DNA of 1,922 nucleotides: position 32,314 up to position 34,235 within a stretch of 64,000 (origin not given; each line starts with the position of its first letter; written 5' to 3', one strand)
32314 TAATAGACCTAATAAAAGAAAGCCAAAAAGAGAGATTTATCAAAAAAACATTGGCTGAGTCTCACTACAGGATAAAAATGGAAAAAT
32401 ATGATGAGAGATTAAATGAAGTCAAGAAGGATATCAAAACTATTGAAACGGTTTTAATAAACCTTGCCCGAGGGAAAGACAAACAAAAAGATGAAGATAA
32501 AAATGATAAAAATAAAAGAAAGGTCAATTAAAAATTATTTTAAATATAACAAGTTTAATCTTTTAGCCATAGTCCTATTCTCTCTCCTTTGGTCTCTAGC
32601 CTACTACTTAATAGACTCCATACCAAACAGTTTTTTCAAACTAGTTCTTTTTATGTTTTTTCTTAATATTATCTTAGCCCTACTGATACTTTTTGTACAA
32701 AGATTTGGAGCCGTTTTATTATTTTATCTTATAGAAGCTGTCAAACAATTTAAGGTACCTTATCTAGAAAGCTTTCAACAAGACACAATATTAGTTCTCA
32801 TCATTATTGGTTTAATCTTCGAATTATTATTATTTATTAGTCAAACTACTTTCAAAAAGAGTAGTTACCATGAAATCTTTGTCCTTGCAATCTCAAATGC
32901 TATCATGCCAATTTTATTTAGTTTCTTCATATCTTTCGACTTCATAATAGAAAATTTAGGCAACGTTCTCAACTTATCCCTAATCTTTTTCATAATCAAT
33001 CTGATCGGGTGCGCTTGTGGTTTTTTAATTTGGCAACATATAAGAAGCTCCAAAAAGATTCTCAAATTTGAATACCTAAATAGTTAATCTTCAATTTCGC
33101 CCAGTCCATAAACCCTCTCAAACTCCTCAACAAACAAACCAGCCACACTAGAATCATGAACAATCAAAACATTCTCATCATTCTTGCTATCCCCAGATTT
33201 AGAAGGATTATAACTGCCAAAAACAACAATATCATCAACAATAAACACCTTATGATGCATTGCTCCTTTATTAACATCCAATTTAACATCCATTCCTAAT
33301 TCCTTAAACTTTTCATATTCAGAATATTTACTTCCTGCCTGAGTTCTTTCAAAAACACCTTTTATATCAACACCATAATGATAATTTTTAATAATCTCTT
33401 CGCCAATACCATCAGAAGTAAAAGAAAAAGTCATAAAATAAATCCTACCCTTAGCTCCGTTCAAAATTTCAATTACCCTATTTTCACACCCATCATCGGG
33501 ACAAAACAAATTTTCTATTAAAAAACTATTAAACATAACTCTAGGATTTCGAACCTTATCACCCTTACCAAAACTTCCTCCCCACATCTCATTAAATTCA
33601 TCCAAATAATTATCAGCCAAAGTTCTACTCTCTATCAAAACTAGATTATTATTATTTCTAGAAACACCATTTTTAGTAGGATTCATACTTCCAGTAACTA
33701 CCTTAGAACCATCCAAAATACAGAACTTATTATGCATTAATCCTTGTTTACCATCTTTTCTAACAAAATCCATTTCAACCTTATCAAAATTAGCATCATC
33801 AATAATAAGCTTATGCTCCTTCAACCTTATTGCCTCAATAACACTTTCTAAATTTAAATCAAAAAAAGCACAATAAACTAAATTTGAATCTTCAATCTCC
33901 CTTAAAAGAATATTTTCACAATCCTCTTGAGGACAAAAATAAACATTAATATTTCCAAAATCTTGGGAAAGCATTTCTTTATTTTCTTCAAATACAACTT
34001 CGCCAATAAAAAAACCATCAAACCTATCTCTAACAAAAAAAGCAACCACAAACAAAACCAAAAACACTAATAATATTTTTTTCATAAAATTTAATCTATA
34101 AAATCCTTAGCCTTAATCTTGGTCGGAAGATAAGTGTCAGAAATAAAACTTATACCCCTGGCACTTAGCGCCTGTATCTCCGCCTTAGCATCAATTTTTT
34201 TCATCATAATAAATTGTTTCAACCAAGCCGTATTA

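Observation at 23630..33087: Candidate surface/attachment module: operator-like palindrome, wH-KaiC-like ATPase, 2121-aa beta-helix giant protein, coiled-coil anchor sharing its C-terminal module, and a membrane protein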

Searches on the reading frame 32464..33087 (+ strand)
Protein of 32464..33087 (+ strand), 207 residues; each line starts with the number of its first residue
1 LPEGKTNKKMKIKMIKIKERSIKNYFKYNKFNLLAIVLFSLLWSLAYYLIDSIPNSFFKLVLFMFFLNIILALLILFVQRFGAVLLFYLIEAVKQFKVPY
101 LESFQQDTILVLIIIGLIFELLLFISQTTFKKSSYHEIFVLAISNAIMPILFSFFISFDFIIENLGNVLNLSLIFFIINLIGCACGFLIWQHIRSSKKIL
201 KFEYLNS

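Call 6: search_protein_families(library=pfam, proteins=[window:32464-33087:+], max_evalue=0.01)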
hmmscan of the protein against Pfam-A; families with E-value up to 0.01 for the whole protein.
window:32464-33087:+ (207 aa): 0 families

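Call 8: search_protein_families(library=ncbifam, proteins=[window:32464-33087:+], max_evalue=0.01)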
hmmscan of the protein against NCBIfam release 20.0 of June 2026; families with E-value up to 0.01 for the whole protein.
window:32464-33087:+ (207 aa): 0 families

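Call 29: find_homologous_proteins(query=A2, max_evalue=0.001)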
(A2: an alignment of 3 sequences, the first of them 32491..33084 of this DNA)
Query A2 (3 sequences) (198 aa, profile of the alignment): 9 proteins with E <= 0.001 among 8000 candidates.
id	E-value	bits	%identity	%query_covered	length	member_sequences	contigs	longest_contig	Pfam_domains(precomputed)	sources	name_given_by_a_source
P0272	2.1e-74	268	23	96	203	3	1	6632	-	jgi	-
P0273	1.7e-73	265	23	93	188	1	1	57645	-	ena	-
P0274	3.1e-52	195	27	93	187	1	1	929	-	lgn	-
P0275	1.5e-47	180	26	94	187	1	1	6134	-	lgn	-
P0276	6.5e-46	175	22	93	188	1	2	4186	-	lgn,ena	-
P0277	1.2e-44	170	31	87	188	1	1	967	-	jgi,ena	-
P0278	1.7e-44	170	33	64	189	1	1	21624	-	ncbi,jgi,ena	ncbi:MAG: hypothetical protein ABIH25_05255 [Candidatus Woesearchaeota archaeon]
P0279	2.8e-43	166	28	93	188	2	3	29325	-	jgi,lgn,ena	-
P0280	7.0e-41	158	28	94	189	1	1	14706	-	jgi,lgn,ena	-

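Call 30: find_encoding_contigs(protein=P0278, flank=10000, max_places=2)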
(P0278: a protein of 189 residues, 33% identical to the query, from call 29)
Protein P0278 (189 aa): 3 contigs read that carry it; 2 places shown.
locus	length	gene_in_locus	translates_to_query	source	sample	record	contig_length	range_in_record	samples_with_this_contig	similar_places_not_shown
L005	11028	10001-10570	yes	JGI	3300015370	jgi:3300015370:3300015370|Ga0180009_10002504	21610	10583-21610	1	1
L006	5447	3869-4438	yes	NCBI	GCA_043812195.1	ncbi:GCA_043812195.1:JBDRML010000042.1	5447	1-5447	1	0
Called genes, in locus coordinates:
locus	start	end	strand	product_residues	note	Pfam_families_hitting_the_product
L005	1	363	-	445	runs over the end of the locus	PF02881:SRP54_N, PF00448:SRP54, PF01656:CbiA (weak), PF02978:SRP_SPB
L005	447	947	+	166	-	-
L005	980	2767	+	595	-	PF01850:PIN, PF00437:T2SSE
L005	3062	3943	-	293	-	PF01609:DDE_Tnp_1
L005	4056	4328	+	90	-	-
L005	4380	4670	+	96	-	PF01157:Ribosomal_L21e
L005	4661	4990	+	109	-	PF03874:RNA_pol_Rpb4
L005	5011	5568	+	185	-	PF04919:DUF655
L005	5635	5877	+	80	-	-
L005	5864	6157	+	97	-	-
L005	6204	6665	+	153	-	PF00416:Ribosomal_S13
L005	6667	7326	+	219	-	PF01479:S4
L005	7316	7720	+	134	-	PF00411:Ribosomal_S11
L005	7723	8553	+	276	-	PF01193:RNA_pol_L, PF01000:RNA_pol_A_bac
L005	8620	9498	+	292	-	PF02661:Fic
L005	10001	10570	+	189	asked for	-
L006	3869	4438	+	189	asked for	-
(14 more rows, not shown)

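Call 31: find_encoding_contigs(protein=P0279, flank=10000, max_places=2)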
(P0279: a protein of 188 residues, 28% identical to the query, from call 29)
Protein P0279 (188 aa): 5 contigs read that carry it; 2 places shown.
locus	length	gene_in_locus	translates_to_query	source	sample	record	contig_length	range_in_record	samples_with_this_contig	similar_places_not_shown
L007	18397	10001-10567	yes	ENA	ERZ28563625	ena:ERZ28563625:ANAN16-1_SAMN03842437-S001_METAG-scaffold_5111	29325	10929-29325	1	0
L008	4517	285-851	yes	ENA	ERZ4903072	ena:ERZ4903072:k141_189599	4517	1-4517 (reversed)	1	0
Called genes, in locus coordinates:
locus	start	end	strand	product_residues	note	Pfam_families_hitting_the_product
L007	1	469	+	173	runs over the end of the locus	-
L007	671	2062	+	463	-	PF06745:ATPase, PF07088:GvpD_P-loop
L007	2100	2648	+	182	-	PF14512:TM1586_NiRdase (weak), PF00881:Nitroreductase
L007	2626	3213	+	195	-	PF06745:ATPase (faint)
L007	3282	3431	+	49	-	-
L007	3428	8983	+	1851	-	PF10633:NPCBM_assoc (weak)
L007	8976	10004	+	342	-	-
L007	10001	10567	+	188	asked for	-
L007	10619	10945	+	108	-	-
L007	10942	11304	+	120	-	-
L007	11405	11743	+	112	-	PF01900:RNase_P_Rpp14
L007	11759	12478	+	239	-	PF10584:Proteasome_A_N, PF00227:Proteasome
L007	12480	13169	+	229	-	PF01172:SBDS_N, PF09377:SBDS_domain_II, PF20268:SBDS_C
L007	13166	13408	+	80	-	-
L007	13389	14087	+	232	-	PF22625:ECR1_N_2 (weak), PF21266:S1_RRP4 (weak), PF07650:KH_2 (weak), PF00013:KH_1, PF15985:KH_6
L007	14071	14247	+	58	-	-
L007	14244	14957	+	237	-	PF01138:RNase_PH, PF03725:RNase_PH_C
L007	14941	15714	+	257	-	PF01138:RNase_PH, PF03725:RNase_PH_C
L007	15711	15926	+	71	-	PF01192:RNA_pol_Rpb6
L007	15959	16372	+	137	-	-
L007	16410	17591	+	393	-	PF03952:Enolase_N, PF00113:Enolase_C, PF26685:DUF8230_C (faint), PF13378:MR_MLE_C (weak)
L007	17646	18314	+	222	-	PF05552:MS_channel_1st_1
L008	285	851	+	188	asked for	-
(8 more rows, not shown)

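Call 32: find_encoding_contigs(protein=P0280, flank=10000, max_places=2)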
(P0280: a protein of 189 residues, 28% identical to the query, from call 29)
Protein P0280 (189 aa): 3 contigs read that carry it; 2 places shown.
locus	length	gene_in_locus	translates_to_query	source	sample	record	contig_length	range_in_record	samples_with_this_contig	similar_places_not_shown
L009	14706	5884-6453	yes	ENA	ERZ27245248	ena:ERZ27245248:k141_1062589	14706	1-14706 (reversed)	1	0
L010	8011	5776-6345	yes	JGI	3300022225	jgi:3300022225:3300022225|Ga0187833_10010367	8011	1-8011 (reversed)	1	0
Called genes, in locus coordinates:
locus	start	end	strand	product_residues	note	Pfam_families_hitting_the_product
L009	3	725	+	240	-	?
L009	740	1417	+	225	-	PF14382:ECR1_N, PF22625:ECR1_N_2 (faint), PF21266:S1_RRP4 (weak), PF00013:KH_1, PF15985:KH_6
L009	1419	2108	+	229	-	PF01138:RNase_PH, PF03725:RNase_PH_C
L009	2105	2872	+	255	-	PF01138:RNase_PH, PF03725:RNase_PH_C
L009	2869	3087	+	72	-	PF01192:RNA_pol_Rpb6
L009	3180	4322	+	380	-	PF00113:Enolase_C, PF13378:MR_MLE_C (weak)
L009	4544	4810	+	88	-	PF00072:Response_reg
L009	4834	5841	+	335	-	-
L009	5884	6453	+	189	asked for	-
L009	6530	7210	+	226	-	PF05552:MS_channel_1st_1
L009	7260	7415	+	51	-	-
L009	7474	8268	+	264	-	-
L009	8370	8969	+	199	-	PF00318:Ribosomal_S2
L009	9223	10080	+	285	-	PF04542:Sigma70_r2, PF04539:Sigma70_r3, PF04297:UPF0122 (weak), PF08281:Sigma70_r4_2 (weak), PF04545:Sigma70_r4 (weak)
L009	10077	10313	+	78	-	-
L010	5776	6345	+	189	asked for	-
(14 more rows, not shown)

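Call 34: find_related_loci(query=A3, collection=genome_contigs, flank=10000)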
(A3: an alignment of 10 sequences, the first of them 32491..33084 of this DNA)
Query A3 (198 aa) in genome_contigs; peptide patterns used: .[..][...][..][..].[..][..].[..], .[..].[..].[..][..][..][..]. (x = any residue, [..] = any of these).
79 stretches matched a pattern; 8 encode a relative of the query (tblastn E <= 1e-3); 8 distinct loci.
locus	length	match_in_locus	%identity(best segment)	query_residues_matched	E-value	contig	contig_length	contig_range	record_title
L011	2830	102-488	31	69-197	1e-16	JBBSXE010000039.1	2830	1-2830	MAG: Nanoarchaeota archaeon isolate H32-bin055_1 H32_bin055_1_000000000039, whole genome shotgun sequence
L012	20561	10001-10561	26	9-195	4e-14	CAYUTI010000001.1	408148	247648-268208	MAG TPA_asm: Candidatus Woesearchaeota archaeon isolate SRP319275_co4_113 genome assembly, contig: NODE_6_length_408148_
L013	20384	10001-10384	29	69-196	1e-13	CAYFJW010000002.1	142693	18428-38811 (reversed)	MAG TPA_asm: Candidatus Woesearchaeota archaeon isolate ERP019367_co2_61 genome assembly, contig: NODE_127_length_142693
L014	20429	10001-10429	31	55-196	2e-13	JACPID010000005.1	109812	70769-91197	MAG: Candidatus Woesearchaeota archaeon isolate NC_groundwater_431_Ag_B-0.1um_31_17 GD18-4_B1_scaffold_99551, whole geno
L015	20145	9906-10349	33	46-195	9e-12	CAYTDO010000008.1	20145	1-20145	MAG TPA_asm: uncultured Methanosarcinales archaeon isolate binchicken_co203_461 genome assembly, contig: k141_4067565, w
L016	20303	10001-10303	32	98-198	2e-11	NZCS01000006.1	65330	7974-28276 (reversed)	MAG: archaeon isolate ARS1178 83173, whole genome shotgun sequence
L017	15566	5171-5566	26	61-192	1e-9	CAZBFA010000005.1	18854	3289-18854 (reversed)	MAG TPA_asm: Candidatus Woesearchaeota archaeon isolate SRP090828_co2_58 genome assembly, contig: NODE_996_length_18854_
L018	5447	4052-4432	33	69-195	2e-9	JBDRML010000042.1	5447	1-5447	MAG: Candidatus Woesearchaeota archaeon isolate MEGAHIT-group-1.829 k141_11381725, whole genome shotgun sequence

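Call 42: predict_structure(alignment_id=A3)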
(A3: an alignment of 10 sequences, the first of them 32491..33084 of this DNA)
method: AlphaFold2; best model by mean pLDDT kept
length: 198 residues; sequences in the alignment: 10
mean_pLDDT: 78.1   pTM: 0.72
mean pLDDT of the five models: 78.1, 77.4, 77.0, 75.6, 74.7
residues with pLDDT >= 90: 28; 70-90: 126; 50-70: 33; < 50: 11
segments of 3 or more residues with pLDDT < 50: 89-93
pLDDT, mean of each block of 10 residues (from residue 1): 53 62 89 90 87 89 87 84 70 58 82 79 70 82 81 87 90 90 75 52
secondary structure, 60 per line:
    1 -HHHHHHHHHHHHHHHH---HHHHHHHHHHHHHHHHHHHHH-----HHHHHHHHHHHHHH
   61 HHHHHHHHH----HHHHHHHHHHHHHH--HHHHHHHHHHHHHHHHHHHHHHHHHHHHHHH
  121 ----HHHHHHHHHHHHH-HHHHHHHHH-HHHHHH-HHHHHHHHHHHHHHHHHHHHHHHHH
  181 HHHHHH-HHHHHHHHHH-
elements in order: H2-17 H21-41 H47-69 H74-87 H90-120 H125-137 H139-147 H149-154 H156-186 H188-197

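Call 72: search_protein_families(library=pfam, proteins=[L016:7025-8269:+, L014:7602-8357:+, L015:7915-8748:+, L012:4961-7408:+, L012:7428-8108:+, L013:1852-3237:+, L013:3361-5514:+, L013:5674-7467:+], max_evalue=0.01)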
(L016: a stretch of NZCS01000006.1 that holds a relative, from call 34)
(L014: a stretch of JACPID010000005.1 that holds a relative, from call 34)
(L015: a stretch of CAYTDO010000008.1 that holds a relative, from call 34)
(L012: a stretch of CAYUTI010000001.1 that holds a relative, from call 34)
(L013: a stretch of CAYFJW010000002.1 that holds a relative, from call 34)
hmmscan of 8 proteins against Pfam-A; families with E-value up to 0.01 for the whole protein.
L016:7025-8269:+ (415 aa): 1 family
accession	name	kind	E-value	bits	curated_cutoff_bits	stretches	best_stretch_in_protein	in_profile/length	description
PF02661.23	Fic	-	9.8e-15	55.6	24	1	258-360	2-93/93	Fic/DOC family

L014:7602-8357:+ (252 aa): 7 families
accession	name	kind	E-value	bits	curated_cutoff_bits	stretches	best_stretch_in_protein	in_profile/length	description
PF13614.12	AAA_31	-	7.8e-22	78.5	27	1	3-158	2-166/177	AAA domain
PF01656.29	CbiA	-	1e-16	61.5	25.4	1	7-205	3-119/125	CobQ/CobB/MinD/ParA nucleotide binding domain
PF10609.15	ParA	-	1.2e-12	48.2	27.1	1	4-231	5-245/246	NUBPL iron-transfer P-loop NTPase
PF06564.18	CBP_BcsQ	-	3e-12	47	21.3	1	5-229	4-231/234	Cellulose biosynthesis protein BcsQ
PF00142.24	Fer4_NifH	-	1.3e-08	35.1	25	1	11-235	8-248/271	4Fe-4S iron sulfur cluster binding proteins, NifH/frxC family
PF02374.21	ArsA_ATPase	-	2.9e-07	30.5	24.3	1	7-168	5-157/305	Anion-transporting ATPase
PF13500.12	AAA_26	-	0.00017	21.9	27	1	142-202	138-195/198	AAA domain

L015:7915-8748:+ (278 aa): 8 families
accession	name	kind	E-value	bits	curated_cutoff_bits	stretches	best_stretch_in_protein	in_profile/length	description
PF13614.12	AAA_31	-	2.6e-24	86.6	27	1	18-159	2-153/177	AAA domain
PF01656.29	CbiA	-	5.3e-19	68.9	25.4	1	21-224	2-124/125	CobQ/CobB/MinD/ParA nucleotide binding domain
PF10609.15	ParA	-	2.8e-16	60.1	27.1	1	18-245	4-245/246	NUBPL iron-transfer P-loop NTPase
PF06564.18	CBP_BcsQ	-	1.5e-11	44.7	21.3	1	19-243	3-231/234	Cellulose biosynthesis protein BcsQ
PF00142.24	Fer4_NifH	-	1.2e-10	41.8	25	1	25-248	7-247/271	4Fe-4S iron sulfur cluster binding proteins, NifH/frxC family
PF13500.12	AAA_26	-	1e-07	32.5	27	1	24-214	7-193/198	AAA domain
PF02374.21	ArsA_ATPase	-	0.00035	20.3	24.3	1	23-55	6-37/305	Anion-transporting ATPase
PF07015.17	VirC1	-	0.0004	20.2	24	1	18-57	2-40/231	VirC1 protein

L012:4961-7408:+ (816 aa): 4 families
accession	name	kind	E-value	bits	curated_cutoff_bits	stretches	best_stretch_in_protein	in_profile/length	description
PF02518.31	HATPase_c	-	1.1e-31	109.9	26.4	1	605-715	2-110/111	Histidine kinase-, DNA gyrase B-, and HSP90-like ATPase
PF00512.31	HisKA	-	3.8e-15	56.1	26.9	1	491-558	1-65/66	His Kinase A (phospho-acceptor) domain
PF00672.30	HAMP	-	3e-08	34.3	25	1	429-478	2-51/53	HAMP domain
PF13581.12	HATPase_c_2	-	0.0063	17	27.4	0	614-691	37-111/127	Histidine kinase-like ATPase domain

L012:7428-8108:+ (227 aa): 1 family
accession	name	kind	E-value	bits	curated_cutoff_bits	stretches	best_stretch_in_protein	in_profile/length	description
PF04080.19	Per1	-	0.0012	19.1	25.3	1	16-137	56-166/257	Per1-like family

L013:1852-3237:+ (462 aa): 0 families

L013:3361-5514:+ (718 aa): 3 families
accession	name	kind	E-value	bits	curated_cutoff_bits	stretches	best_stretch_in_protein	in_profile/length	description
PF23265.1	Ig-like_KY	-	0.00012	22.7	27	0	529-580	67-117/129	KY-like, immunoglobulin-like domain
PF20942.3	DUF4785_2nd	-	0.00017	21.9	30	0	499-547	15-66/105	Domain of unknown function (DUF4785) central domain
PF17957.7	Big_7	-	0.0047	18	24.1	0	485-560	1-70/70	Bacterial Ig domain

L013:5674-7467:+ (598 aa): 2 families
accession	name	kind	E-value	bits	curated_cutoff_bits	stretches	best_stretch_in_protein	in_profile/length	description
PF10633.15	NPCBM_assoc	-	2.9e-05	24.6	24.4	1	234-300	7-71/78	NPCBM-associated, NEW3 domain of alpha-galactosidase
PF05506.17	PLipase_C_C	-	0.0027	19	24.4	0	131-189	15-68/80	Bacterial phospholipase C, C-terminal domain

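Call 88: find_related_loci(query=A8, collection=metagenome_contigs, flank=10000)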
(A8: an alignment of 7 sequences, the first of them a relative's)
Query A8 (342 aa) in metagenome_contigs; peptide patterns used: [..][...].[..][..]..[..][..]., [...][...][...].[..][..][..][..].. (x = any residue, [..] = any of these).
600 stretches matched a pattern (row limit reached: there are more); 28 encode a relative of the query (tblastn E <= 1e-3); 28 distinct loci.
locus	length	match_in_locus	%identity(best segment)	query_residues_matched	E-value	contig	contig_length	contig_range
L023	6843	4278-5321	49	1-342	3e-100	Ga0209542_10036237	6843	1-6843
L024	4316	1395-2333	45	9-323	4e-77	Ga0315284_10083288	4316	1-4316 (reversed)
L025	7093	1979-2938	37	2-323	8e-71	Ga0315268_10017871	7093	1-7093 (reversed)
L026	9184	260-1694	37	49-323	5e-57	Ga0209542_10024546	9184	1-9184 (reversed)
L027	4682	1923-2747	40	49-323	3e-51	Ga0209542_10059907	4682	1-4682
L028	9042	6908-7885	33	2-323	2e-50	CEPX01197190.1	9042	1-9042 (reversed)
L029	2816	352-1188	31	7-323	7e-43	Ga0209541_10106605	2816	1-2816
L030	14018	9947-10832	49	29-322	5e-70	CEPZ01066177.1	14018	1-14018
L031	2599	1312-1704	52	209-340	3e-35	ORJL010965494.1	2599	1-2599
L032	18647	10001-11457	28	13-331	4e-34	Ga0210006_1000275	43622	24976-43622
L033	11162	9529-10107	37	134-325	8e-33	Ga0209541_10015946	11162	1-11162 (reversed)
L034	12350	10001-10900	29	8-321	6e-31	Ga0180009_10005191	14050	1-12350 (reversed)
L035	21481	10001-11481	30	48-321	1e-28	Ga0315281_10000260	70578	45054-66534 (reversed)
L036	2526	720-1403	28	52-318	4e-27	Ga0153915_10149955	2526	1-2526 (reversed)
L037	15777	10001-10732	30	63-318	4e-26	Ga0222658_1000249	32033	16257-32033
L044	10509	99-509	32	182-319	6e-14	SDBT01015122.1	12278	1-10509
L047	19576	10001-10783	23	9-312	9e-12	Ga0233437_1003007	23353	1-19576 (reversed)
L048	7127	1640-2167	26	139-320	6e-10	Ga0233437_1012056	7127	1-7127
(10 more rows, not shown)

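Call 100: search_protein_families(library=padloc, proteins=[window:32491-33084:+], max_evalue=0.001)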
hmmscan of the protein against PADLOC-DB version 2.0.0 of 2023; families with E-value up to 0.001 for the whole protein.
window:32491-33084:+ (198 aa): 0 families

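Call 107: search_protein_families(library=pfam, proteins=[L034:481-1899:+, L035:3724-5046:+, L044:1889-3385:+, L047:11154-12383:-, L014:10436-11521:-, L007:671-2059:+, L048:3325-4152:+], max_evalue=0.001)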
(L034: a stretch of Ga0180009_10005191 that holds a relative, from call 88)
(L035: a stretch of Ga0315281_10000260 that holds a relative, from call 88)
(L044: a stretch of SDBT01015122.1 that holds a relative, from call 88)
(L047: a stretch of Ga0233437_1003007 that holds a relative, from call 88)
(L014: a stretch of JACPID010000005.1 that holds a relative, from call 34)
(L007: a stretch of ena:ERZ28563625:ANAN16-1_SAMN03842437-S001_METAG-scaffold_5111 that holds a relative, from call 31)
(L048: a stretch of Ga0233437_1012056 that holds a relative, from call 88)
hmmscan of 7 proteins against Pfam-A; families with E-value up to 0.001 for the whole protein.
L034:481-1899:+ (473 aa): 4 families
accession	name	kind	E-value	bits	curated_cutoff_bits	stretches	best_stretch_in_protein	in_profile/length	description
PF06745.19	ATPase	-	1.5e-50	172.2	26.6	1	228-462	1-230/231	KaiC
PF13481.12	AAA_25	-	3.3e-05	24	27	1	227-363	14-158/195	AAA domain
PF07088.17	GvpD_P-loop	-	0.00014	22.3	24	1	246-425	10-178/189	GvpD gas vesicle protein, P-loop domain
PF00154.27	RecA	-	0.00065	19.7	27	1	226-285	31-91/262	recA bacterial DNA recombination protein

L035:3724-5046:+ (441 aa): 4 families
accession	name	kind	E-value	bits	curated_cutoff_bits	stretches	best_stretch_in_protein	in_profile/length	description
PF06745.19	ATPase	-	1.1e-52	179.2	26.6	1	198-431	1-230/231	KaiC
PF03796.21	DnaB_C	-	2.2e-07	31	27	1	198-310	2-110/255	DnaB-like helicase C terminal domain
PF07088.17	GvpD_P-loop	-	1.3e-06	28.8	24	1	215-393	9-176/189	GvpD gas vesicle protein, P-loop domain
PF13481.12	AAA_25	-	2e-06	28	27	1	207-363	24-188/195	AAA domain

L044:1889-3385:+ (499 aa): 4 families
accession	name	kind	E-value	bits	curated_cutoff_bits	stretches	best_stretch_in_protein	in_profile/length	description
PF06745.19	ATPase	-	2.9e-50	171.2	26.6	1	258-491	1-230/231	KaiC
PF07088.17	GvpD_P-loop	-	1.3e-06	28.9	24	1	277-454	11-177/189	GvpD gas vesicle protein, P-loop domain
PF13481.12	AAA_25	-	4.1e-05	23.7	27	1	268-422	25-187/195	AAA domain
PF03796.21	DnaB_C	-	9.7e-05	22.3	27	1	258-352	2-92/255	DnaB-like helicase C terminal domain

L047:11154-12383:- (410 aa): 4 families
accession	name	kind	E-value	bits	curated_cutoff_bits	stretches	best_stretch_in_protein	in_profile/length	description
PF06745.19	ATPase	-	1.8e-45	155.5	26.6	1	171-400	1-230/231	KaiC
PF07088.17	GvpD_P-loop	-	3.4e-08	34.1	24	1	189-364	10-178/189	GvpD gas vesicle protein, P-loop domain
PF13481.12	AAA_25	-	4.2e-08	33.5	27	1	168-335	12-187/195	AAA domain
PF03796.21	DnaB_C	-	7.5e-08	32.5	27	1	171-283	2-110/255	DnaB-like helicase C terminal domain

L014:10436-11521:- (362 aa): 3 families
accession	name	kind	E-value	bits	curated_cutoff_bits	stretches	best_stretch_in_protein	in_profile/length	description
PF06745.19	ATPase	-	1.6e-54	185.2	26.6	1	122-353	3-230/231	KaiC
PF13481.12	AAA_25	-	8.4e-07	29.2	27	1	131-283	25-186/195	AAA domain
PF20720.3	nSTAND3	-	0.00062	19.9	27.2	0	142-186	21-62/155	Novel STAND NTPase 3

L007:671-2059:+ (463 aa): 4 families
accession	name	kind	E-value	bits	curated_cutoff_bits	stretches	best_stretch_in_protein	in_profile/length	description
PF06745.19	ATPase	-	9.7e-54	182.6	26.6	1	220-453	1-230/231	KaiC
PF07088.17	GvpD_P-loop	-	6.6e-08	33.1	24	1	237-416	9-177/189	GvpD gas vesicle protein, P-loop domain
PF03796.21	DnaB_C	-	0.00016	21.6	27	1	220-285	2-67/255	DnaB-like helicase C terminal domain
PF13481.12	AAA_25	-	0.00019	21.6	27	0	219-363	14-164/195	AAA domain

L048:3325-4152:+ (276 aa): 8 families
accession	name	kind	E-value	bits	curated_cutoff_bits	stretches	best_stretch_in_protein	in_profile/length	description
PF06745.19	ATPase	-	1.9e-42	145.7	26.6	1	29-267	2-230/231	KaiC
PF13481.12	AAA_25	-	1.3e-06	28.6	27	1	38-165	25-159/195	AAA domain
PF20720.3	nSTAND3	-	1.2e-05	25.5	27.2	1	48-96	19-68/155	Novel STAND NTPase 3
PF09848.15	SLFN-g3_helicase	-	3.8e-05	23.6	24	1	49-87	4-44/354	Schlafen group 3, DNA/RNA helicase domain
PF07088.17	GvpD_P-loop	-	7.4e-05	23.1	24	1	45-82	9-45/189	GvpD gas vesicle protein, P-loop domain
PF03796.21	DnaB_C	-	8.2e-05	22.5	27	1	29-92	3-66/255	DnaB-like helicase C terminal domain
PF01695.23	IstB_IS21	-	0.00052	20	24.1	1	46-84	92-130/238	IstB-like ATP binding protein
PF13173.12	AAA_14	-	0.00071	20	27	0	48-105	4-56/129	AAA domain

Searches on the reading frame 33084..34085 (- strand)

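Call 6: search_protein_families(library=pfam, proteins=[window:33084-34085:-], max_evalue=0.01)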
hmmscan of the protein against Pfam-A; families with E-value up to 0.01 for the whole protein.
window:33084-34085:- (333 aa): 3 families
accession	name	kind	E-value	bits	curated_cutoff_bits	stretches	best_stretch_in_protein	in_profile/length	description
PF13091.12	PLDc_2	-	1e-35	122.9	27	2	204-325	1-131/132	PLD-like domain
PF07894.18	SACK1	-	0.0001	22.4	21.4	0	108-169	208-270/274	Scaffolding anchor of CK1 domain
PF00614.28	PLDc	-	0.0032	17.9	21.9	0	114-135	2-23/28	Phospholipase D Active site motif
